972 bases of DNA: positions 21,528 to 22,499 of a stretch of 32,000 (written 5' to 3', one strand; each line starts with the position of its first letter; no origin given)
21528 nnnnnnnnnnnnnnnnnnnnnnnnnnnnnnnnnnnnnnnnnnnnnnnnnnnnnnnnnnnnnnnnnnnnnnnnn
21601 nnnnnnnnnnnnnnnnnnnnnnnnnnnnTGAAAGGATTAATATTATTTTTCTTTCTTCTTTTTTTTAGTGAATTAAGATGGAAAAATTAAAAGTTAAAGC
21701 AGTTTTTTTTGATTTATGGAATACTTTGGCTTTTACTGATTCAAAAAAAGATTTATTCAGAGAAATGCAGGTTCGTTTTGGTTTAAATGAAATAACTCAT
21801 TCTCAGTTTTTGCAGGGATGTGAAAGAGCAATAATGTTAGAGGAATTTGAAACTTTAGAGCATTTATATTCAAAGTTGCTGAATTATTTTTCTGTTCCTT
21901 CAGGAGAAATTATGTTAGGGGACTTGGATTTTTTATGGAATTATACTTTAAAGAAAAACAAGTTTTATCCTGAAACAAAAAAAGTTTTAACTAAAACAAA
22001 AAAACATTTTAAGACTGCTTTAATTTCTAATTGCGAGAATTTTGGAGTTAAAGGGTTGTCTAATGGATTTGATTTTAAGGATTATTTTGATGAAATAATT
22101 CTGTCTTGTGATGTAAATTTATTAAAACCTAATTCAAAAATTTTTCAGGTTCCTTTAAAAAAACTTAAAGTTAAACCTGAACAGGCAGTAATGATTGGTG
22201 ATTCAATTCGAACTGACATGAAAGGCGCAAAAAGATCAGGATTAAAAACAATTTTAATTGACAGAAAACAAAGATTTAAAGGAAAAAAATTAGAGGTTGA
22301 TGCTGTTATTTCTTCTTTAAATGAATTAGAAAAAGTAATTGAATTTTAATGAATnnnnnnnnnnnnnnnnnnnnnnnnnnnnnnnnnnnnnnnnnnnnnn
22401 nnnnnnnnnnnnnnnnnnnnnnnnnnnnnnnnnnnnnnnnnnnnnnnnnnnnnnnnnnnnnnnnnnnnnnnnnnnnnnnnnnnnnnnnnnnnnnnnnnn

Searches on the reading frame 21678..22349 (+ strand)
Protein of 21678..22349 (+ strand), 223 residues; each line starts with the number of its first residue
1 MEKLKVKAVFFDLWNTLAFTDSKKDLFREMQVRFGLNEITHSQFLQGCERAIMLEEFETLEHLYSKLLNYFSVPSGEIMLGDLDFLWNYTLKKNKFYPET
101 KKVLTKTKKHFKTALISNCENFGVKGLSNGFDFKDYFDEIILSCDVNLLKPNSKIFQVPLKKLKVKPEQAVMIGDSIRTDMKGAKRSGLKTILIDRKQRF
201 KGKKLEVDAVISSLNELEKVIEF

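Call 3: search_protein_families(library=pfam, proteins=[window:21678-22349:+], max_evalue=1)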
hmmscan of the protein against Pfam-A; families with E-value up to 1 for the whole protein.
window:21678-22349:+ (223 aa): 4 families
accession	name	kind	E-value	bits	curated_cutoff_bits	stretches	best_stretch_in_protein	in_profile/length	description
PF13419.12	HAD_2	-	1.1e-18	68.5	23.8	1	53-193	42-177/178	Haloacid dehalogenase-like hydrolase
PF00702.32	Hydrolase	-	4.3e-18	66.8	26.4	1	6-188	1-191/191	haloacid dehalogenase-like hydrolase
PF13242.12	Hydrolase_like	-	2.5e-12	46.9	22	1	150-216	4-74/75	HAD-hyrolase-like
PF09419.16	PGP_phosphatase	-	0.02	15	20.4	1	165-193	134-162/168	Mitochondrial PGP phosphatase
